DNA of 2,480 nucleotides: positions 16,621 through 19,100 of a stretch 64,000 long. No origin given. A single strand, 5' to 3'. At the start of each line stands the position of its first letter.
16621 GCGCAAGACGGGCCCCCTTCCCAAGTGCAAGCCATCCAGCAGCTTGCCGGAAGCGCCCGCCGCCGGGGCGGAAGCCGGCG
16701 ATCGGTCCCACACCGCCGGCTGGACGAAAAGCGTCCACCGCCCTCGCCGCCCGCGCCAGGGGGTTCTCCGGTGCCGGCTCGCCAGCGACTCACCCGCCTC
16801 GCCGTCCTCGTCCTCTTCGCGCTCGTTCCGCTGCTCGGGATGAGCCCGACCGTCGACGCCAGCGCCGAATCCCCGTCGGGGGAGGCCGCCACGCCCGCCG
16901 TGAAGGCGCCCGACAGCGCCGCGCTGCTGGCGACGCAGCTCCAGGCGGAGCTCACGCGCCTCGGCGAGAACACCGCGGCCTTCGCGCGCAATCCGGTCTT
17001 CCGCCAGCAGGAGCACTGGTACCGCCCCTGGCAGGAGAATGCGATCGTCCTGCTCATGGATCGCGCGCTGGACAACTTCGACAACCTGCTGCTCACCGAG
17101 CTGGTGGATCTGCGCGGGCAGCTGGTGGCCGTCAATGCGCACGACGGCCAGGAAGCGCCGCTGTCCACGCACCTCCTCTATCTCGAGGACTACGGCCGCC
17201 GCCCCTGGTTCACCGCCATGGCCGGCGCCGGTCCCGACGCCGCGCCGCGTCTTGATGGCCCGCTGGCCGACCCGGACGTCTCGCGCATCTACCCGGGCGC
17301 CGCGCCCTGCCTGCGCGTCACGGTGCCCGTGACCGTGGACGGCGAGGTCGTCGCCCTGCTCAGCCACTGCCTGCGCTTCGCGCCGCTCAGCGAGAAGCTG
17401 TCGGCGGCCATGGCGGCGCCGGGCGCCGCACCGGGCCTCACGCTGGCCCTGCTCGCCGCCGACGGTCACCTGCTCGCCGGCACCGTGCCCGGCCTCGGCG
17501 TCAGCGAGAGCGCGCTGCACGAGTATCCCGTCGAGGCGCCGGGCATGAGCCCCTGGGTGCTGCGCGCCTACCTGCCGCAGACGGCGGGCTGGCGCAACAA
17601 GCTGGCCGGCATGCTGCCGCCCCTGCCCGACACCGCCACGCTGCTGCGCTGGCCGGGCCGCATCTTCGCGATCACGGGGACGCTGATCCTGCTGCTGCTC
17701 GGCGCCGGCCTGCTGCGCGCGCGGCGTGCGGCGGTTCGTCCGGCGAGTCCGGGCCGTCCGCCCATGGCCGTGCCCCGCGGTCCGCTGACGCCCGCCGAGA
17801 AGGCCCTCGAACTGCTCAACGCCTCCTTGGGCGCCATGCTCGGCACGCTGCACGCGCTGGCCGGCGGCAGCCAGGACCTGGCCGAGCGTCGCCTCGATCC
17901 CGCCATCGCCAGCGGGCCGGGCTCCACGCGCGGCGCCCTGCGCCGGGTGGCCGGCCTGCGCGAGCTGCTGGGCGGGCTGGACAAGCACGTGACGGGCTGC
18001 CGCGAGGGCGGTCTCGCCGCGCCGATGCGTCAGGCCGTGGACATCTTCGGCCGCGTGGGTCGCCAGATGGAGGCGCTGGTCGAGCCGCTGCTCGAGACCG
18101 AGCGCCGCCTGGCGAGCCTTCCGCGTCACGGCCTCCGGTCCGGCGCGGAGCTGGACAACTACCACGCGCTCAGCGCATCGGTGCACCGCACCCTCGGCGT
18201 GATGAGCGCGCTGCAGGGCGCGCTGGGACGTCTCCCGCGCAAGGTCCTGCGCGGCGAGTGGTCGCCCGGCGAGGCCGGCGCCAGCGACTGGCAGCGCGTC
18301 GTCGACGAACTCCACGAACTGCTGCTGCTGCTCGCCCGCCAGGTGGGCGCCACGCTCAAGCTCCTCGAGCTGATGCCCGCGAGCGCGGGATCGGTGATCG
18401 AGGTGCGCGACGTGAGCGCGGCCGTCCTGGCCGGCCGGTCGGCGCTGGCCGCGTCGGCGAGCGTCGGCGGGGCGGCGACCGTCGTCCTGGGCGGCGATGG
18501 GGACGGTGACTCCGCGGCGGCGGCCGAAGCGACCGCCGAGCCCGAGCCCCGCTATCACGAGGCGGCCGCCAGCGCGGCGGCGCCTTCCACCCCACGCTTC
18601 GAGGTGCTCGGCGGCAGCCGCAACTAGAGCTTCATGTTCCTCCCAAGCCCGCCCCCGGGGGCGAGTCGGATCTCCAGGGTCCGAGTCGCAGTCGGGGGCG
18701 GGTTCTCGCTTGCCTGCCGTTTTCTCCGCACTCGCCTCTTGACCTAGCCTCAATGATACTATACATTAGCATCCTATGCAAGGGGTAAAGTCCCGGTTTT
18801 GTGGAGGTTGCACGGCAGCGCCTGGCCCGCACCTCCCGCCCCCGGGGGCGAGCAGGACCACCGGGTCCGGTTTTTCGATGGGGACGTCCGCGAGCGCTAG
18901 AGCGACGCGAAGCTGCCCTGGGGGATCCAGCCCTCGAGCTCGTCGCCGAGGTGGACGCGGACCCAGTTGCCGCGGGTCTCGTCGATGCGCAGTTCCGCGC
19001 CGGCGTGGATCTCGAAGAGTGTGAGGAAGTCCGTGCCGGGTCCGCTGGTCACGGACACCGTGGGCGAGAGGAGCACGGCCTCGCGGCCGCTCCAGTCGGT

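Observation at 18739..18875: Stand-alone copy of the element forms a complete promoter-to-terminator unit at the end of the bat operon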

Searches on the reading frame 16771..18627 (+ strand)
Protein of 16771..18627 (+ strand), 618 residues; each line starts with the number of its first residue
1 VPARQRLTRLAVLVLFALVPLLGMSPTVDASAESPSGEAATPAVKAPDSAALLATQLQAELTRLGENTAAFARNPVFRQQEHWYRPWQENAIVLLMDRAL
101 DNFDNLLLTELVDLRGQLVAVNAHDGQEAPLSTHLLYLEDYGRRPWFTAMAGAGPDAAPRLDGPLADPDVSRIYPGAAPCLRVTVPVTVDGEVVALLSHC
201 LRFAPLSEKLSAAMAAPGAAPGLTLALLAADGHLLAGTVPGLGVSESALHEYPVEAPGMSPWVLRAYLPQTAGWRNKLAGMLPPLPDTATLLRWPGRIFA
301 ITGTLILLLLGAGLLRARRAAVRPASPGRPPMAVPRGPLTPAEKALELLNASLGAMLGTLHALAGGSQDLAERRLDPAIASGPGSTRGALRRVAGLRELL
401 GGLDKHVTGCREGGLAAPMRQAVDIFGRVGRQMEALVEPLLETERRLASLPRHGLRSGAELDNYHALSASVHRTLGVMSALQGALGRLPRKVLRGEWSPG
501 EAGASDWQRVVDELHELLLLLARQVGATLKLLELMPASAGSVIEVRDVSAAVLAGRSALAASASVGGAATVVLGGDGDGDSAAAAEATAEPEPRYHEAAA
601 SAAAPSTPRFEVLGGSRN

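Call 22: find_encoding_contigs(protein=window:16771-18627:+, flank=6000, max_places=10)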
Protein window:16771-18627:+ (618 aa): 1 contig read that carries it; 1 place shown.
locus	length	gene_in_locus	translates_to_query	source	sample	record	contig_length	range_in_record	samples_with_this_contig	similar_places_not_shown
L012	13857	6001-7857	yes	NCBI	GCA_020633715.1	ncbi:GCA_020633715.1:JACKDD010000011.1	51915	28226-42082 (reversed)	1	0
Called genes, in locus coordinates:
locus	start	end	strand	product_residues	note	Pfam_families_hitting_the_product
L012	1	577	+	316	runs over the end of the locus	PF00005:ABC_tran, PF13304:AAA_21 (faint), PF08352:oligo_HPY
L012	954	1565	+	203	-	-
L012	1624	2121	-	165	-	-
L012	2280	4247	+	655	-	PF01839:FG-GAP (faint), PF14783:BBS2_Mid (faint), PF13517:FG-GAP_3, PF13860:FlgD_ig, PF18962:Por_Secre_tail (faint)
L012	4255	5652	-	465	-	PF07690:MFS_1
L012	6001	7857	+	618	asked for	-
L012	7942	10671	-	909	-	PF22842:Pel9A-like_beta_helix (faint), PF02415:Chlam_PMP (faint), PF13229:Beta_helix, PF13860:FlgD_ig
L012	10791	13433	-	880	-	PF13584:BatD, PF12584:TRAPPC10_C (faint), PF13584:BatD, PF13432:TPR_16, PF00515:TPR_1, PF07719:TPR_2, PF13181:TPR_8 (weak), PF13414:TPR_11 (faint)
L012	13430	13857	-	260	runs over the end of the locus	PF07719:TPR_2 (faint), PF13181:TPR_8 (faint), PF13414:TPR_11 (faint)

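Call 33: find_homologous_proteins(query=window:16771-18627:+, max_evalue=0.00001)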
Query window:16771-18627:+ (618 aa): 14 proteins with E <= 0.00001 among 8000 candidates.
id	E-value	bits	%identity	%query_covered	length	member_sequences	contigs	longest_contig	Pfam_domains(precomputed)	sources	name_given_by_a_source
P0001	0.0e+0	1320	100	100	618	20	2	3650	-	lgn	-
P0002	1.9e-166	573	49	92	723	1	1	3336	PF02743.25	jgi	-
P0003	8.3e-164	565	51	92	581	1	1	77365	-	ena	-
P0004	7.4e-161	555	53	89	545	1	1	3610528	-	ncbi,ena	-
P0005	2.2e-157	544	49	92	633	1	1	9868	PF02743.25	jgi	jgi:hypothetical protein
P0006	1.9e-152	527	51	89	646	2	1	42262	PF02743.25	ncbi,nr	ncbi:hypothetical protein FJ251_01545 [bacterium]|nr:hypothetical protein [bacterium]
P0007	7.1e-151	522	52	85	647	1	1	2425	PF02743.25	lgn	-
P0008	2.9e-150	520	52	81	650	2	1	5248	PF02743.25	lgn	-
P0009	1.3e-137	478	50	82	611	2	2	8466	-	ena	-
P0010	2.8e-136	474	48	88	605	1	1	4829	-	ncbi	-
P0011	1.8e-135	471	44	100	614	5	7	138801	-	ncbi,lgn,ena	-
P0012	1.1e-134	469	50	85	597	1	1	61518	-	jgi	jgi:hypothetical protein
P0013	2.8e-132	461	48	92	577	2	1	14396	-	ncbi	-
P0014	9.1e-128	446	52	79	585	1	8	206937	-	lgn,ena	-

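Call 34: find_encoding_contigs(protein=P0004, flank=10000, max_places=3)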
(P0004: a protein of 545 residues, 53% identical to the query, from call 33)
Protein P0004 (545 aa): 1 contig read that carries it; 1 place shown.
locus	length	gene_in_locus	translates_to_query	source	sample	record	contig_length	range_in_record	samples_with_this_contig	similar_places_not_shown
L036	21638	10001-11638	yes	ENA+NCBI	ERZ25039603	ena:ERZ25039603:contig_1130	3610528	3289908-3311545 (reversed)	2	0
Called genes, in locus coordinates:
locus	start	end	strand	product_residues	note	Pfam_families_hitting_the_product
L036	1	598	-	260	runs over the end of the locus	-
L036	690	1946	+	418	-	-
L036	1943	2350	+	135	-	PF01979:Amidohydro_1 (weak)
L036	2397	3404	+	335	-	PF13406:SLT_2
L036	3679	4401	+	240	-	PF07622:DUF1583 (weak)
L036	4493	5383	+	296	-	PF00849:PseudoU_synth_2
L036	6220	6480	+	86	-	PF05368:NmrA (weak)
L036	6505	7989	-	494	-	-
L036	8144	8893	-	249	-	PF13347:MFS_2 (weak), PF07690:MFS_1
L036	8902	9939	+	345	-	-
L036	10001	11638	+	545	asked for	-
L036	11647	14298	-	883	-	PF13584:BatD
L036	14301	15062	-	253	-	PF13428:TPR_14 (faint), PF00515:TPR_1 (faint), PF07719:TPR_2 (faint), PF13181:TPR_8 (faint), PF13414:TPR_11 (faint)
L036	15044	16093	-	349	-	PF00092:VWA, PF13519:VWA_2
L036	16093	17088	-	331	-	PF07584:BatA, PF00092:VWA, PF06707:DUF1194 (faint), PF13519:VWA_2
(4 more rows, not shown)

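Call 35: find_encoding_contigs(protein=P0011, flank=10000, max_places=3)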
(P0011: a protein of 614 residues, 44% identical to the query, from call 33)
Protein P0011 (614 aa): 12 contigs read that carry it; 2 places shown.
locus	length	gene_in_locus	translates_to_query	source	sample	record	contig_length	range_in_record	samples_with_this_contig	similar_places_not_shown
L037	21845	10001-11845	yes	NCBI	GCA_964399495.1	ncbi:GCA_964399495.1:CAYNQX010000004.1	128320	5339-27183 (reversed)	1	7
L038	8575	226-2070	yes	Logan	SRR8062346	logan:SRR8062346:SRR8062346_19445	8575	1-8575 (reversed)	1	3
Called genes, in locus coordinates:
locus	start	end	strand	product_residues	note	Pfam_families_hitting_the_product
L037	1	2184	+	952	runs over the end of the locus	PF00112:Peptidase_C1, PF18911:PKD_4 (weak), PF13229:Beta_helix (weak), PF02415:Chlam_PMP (faint)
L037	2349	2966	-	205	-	PF01135:PCMT, PF13847:Methyltransf_31 (weak), PF08241:Methyltransf_11 (weak), PF13649:Methyltransf_25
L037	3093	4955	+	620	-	PF00496:SBP_bac_5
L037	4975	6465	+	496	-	PF00528:BPD_transp_1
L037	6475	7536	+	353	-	PF00528:BPD_transp_1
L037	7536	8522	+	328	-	PF00005:ABC_tran, PF13304:AAA_21 (weak), PF08352:oligo_HPY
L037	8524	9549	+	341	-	PF00005:ABC_tran, PF13304:AAA_21 (faint), PF08352:oligo_HPY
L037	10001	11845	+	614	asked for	-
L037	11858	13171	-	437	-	PF13860:FlgD_ig (weak)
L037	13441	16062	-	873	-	PF13584:BatD, PF13432:TPR_16 (weak), PF00515:TPR_1, PF07719:TPR_2 (weak), PF13181:TPR_8 (faint)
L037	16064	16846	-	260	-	PF00515:TPR_1 (faint), PF07719:TPR_2 (faint), PF13428:TPR_14 (faint), PF13432:TPR_16 (weak), PF14559:TPR_19 (faint), PF13424:TPR_12 (weak)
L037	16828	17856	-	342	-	PF00092:VWA, PF13519:VWA_2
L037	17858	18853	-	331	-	PF07584:BatA (weak), PF00092:VWA, PF06707:DUF1194 (faint), PF13519:VWA_2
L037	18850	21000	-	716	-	PF01882:DUF58, PF13519:VWA_2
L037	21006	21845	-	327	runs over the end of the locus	PF20030:bpMoxR, PF07726:AAA_3, PF07728:AAA_5, PF17863:AAA_lid_2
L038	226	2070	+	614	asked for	-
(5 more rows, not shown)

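Call 62: find_homologous_proteins(query=L012:7942-10671:-, max_evalue=1e-20)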
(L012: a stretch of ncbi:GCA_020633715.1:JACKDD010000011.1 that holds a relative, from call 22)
Query L012:7942-10671:- (909 aa): 32 proteins with E <= 1e-20 among 8000 candidates.
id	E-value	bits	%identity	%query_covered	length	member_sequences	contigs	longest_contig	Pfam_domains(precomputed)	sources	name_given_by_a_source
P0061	0.0e+0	2056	99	100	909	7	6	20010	PF13229.13,PF02415.24,PF22842.4,PF13860.13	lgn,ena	-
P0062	0.0e+0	1126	52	98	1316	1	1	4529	PF13229.13,PF22842.4,PF13860.13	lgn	-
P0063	0.0e+0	1116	52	96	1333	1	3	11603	PF13229.13,PF22842.4,PF13860.13,PF13620.13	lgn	-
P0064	0.0e+0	1113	51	98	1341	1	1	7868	PF13229.13,PF22842.4,PF17161.11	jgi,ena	-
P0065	8.9e-286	969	50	98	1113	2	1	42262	PF13229.13,PF02415.24,PF22842.4,PF13860.13,PF13620.13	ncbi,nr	ncbi:hypothetical protein FJ251_01550 [bacterium]|nr:hypothetical protein [bacterium]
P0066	3.6e-235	801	40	97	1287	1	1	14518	PF13229.13,PF18962.8,PF22842.4,PF13860.13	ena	-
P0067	2.5e-176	607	32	98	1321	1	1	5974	PF13229.13,PF22842.4,PF13860.13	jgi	jgi:hypothetical protein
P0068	4.9e-156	539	30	84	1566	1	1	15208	PF13229.13,PF13715.13,PF16371.13,PF15976.12,PF22842.4,PF13860.13,PF13620.13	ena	-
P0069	2.7e-92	328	28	96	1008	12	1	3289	PF13229.13,PF22842.4,PF13860.13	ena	-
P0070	1.4e-83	300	25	49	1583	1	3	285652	PF13229.13,PF22842.4,PF17161.11,PF05048.20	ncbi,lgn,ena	-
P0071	1.6e-67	246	27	85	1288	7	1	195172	PF13229.13,PF22842.4,PF05048.20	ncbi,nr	ncbi:MAG: right-handed parallel beta-helix repeat-containing protein [Candidatus Eisenbacteria bacte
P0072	1.4e-65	240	30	53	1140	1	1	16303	PF13229.13,PF01095.26,PF13860.13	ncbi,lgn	-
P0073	1.3e-58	217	30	34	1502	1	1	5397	PF13229.13,PF07602.18,PF22842.4,PF13860.13,PF17161.11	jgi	-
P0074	2.2e-53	200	28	72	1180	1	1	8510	PF13229.13,PF07602.18,PF02415.24,PF22842.4,PF13860.13,PF05048.20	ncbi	ncbi:MAG: right-handed parallel beta-helix repeat-containing protein [Candidatus Eisenbacteria bacte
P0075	3.6e-48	182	26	42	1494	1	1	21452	PF13229.13,PF07705.18,PF22842.4,PF13860.13,PF00082.28,PF05048.20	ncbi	-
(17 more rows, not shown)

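Call 63: find_encoding_contigs(protein=P0065, flank=6000, max_places=2)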
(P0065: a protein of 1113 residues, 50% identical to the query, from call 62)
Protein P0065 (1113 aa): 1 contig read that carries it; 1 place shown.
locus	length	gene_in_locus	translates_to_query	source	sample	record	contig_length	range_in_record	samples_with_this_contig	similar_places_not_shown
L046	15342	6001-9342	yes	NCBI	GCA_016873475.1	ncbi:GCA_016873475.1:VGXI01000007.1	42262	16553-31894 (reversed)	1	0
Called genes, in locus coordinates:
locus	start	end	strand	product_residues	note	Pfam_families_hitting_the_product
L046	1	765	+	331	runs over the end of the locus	PF07584:BatA (weak), PF00092:VWA, PF06707:DUF1194 (faint), PF13519:VWA_2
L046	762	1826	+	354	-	PF00092:VWA, PF13519:VWA_2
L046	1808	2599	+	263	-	-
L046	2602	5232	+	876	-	PF13584:BatD, PF13432:TPR_16 (weak), PF00515:TPR_1 (weak), PF07719:TPR_2 (weak), PF13181:TPR_8 (weak), PF13414:TPR_11 (weak)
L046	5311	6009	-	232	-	-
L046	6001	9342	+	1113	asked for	PF02415:Chlam_PMP (faint), PF13620:CarboxypepD_reg (faint), PF22842:Pel9A-like_beta_helix (faint), PF13229:Beta_helix, PF13860:FlgD_ig (weak)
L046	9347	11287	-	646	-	PF02743:dCache_1 (weak)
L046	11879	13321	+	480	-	PF07690:MFS_1 (weak), PF13347:MFS_2, PF07690:MFS_1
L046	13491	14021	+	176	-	PF00027:cNMP_binding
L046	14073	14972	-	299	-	PF02574:S-methyl_trans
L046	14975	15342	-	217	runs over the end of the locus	PF02607:B12-binding_2, PF02310:B12-binding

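Call 64: find_encoding_contigs(protein=P0061, flank=4000, max_places=8)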
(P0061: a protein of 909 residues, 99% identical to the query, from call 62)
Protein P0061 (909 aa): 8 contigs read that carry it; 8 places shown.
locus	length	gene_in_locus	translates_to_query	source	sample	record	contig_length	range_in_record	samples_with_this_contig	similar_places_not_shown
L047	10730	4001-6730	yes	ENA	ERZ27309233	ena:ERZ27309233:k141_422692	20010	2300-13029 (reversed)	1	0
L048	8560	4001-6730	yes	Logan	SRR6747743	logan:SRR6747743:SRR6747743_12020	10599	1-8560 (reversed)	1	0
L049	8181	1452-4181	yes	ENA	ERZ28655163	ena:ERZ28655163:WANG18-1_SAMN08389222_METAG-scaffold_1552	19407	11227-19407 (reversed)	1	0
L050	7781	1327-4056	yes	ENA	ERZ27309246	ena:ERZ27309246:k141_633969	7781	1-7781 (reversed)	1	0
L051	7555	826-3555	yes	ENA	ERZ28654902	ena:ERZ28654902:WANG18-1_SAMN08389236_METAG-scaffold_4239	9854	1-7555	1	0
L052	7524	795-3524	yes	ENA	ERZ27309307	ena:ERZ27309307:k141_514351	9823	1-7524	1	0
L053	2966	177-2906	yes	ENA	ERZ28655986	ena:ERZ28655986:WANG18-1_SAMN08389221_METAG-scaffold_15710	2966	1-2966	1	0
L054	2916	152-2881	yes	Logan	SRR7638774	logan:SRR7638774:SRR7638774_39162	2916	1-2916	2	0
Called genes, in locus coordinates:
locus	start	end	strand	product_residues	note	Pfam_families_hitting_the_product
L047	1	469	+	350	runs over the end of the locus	PF00092:VWA, PF13519:VWA_2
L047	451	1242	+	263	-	PF07719:TPR_2 (faint), PF13181:TPR_8 (faint), PF13414:TPR_11 (faint)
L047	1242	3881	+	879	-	PF13584:BatD, PF12584:TRAPPC10_C (faint), PF13584:BatD, PF13432:TPR_16, PF00515:TPR_1, PF07719:TPR_2, PF13181:TPR_8 (weak), PF13414:TPR_11 (faint)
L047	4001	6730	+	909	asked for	PF22842:Pel9A-like_beta_helix (faint), PF02415:Chlam_PMP (faint), PF13229:Beta_helix, PF13860:FlgD_ig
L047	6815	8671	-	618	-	-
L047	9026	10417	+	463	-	PF07690:MFS_1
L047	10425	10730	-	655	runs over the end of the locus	PF01839:FG-GAP (faint), PF14783:BBS2_Mid (faint), PF13517:FG-GAP_3, PF13860:FlgD_ig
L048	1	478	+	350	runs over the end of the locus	PF00092:VWA, PF13519:VWA_2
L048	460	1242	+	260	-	PF07719:TPR_2 (faint), PF13181:TPR_8 (faint), PF13414:TPR_11 (faint)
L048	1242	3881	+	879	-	PF13584:BatD, PF12584:TRAPPC10_C (faint), PF13584:BatD, PF13432:TPR_16, PF00515:TPR_1, PF07719:TPR_2, PF13181:TPR_8 (weak), PF13414:TPR_11 (faint)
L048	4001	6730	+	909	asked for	PF22842:Pel9A-like_beta_helix (faint), PF02415:Chlam_PMP (faint), PF13229:Beta_helix, PF13860:FlgD_ig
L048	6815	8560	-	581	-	?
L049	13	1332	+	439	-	PF13432:TPR_16, PF00515:TPR_1, PF07719:TPR_2, PF13181:TPR_8 (weak), PF13414:TPR_11 (weak)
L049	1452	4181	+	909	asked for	PF22842:Pel9A-like_beta_helix (faint), PF02415:Chlam_PMP (faint), PF13229:Beta_helix, PF13860:FlgD_ig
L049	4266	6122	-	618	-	-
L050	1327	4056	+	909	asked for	PF22842:Pel9A-like_beta_helix (faint), PF02415:Chlam_PMP (faint), PF13229:Beta_helix, PF13860:FlgD_ig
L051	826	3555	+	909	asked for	PF22842:Pel9A-like_beta_helix (faint), PF02415:Chlam_PMP (faint), PF13229:Beta_helix, PF13860:FlgD_ig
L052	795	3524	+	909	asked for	PF22842:Pel9A-like_beta_helix (faint), PF02415:Chlam_PMP (faint), PF13229:Beta_helix, PF13860:FlgD_ig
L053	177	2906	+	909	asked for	PF22842:Pel9A-like_beta_helix (faint), PF02415:Chlam_PMP (faint), PF13229:Beta_helix, PF13860:FlgD_ig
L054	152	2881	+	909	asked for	PF22842:Pel9A-like_beta_helix (faint), PF02415:Chlam_PMP (faint), PF13229:Beta_helix, PF13860:FlgD_ig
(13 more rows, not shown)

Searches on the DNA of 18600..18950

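Call 10: search_rna_families(source=window, start=18600, end=18950, threshold=evalue, max_evalue=10, show_alignments=3)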
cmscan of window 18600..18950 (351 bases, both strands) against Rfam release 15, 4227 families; matches with E-value up to 10: 6.
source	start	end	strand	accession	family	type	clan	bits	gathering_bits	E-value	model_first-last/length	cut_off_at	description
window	18641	18671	-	RF03143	S15-Halobacteria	Cis-reg; leader;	CL00121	19.3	49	0.14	22-54/66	no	S15-Halobacteria ribosomal protein leader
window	18839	18912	-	RF02464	Ms_AS-4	Gene; sRNA;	-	17.2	50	2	1-82/82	no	Actinobacteria sRNA Ms_AS-4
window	18725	18856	+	RF01955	NEAT1_1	Gene; lncRNA;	-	14.4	50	2.1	1-122/122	no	Nuclear enriched abundant transcript 1 conserved region 1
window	18600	18653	-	RF02463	Ms_AS-1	Gene; sRNA;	-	13.6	37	3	1-45/98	3'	Mycobacterium sRNA Ms_AS-1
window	18789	18899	-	RF01383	GRIK4_3p_UTR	Gene;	-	12.5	38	8.7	1-94/94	no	GRIK4 3 prime UTR element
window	18850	18903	+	RF01136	sR28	Gene; snRNA; snoRNA; CD-box;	-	9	39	7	1-55/55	no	Small nucleolar RNA sR28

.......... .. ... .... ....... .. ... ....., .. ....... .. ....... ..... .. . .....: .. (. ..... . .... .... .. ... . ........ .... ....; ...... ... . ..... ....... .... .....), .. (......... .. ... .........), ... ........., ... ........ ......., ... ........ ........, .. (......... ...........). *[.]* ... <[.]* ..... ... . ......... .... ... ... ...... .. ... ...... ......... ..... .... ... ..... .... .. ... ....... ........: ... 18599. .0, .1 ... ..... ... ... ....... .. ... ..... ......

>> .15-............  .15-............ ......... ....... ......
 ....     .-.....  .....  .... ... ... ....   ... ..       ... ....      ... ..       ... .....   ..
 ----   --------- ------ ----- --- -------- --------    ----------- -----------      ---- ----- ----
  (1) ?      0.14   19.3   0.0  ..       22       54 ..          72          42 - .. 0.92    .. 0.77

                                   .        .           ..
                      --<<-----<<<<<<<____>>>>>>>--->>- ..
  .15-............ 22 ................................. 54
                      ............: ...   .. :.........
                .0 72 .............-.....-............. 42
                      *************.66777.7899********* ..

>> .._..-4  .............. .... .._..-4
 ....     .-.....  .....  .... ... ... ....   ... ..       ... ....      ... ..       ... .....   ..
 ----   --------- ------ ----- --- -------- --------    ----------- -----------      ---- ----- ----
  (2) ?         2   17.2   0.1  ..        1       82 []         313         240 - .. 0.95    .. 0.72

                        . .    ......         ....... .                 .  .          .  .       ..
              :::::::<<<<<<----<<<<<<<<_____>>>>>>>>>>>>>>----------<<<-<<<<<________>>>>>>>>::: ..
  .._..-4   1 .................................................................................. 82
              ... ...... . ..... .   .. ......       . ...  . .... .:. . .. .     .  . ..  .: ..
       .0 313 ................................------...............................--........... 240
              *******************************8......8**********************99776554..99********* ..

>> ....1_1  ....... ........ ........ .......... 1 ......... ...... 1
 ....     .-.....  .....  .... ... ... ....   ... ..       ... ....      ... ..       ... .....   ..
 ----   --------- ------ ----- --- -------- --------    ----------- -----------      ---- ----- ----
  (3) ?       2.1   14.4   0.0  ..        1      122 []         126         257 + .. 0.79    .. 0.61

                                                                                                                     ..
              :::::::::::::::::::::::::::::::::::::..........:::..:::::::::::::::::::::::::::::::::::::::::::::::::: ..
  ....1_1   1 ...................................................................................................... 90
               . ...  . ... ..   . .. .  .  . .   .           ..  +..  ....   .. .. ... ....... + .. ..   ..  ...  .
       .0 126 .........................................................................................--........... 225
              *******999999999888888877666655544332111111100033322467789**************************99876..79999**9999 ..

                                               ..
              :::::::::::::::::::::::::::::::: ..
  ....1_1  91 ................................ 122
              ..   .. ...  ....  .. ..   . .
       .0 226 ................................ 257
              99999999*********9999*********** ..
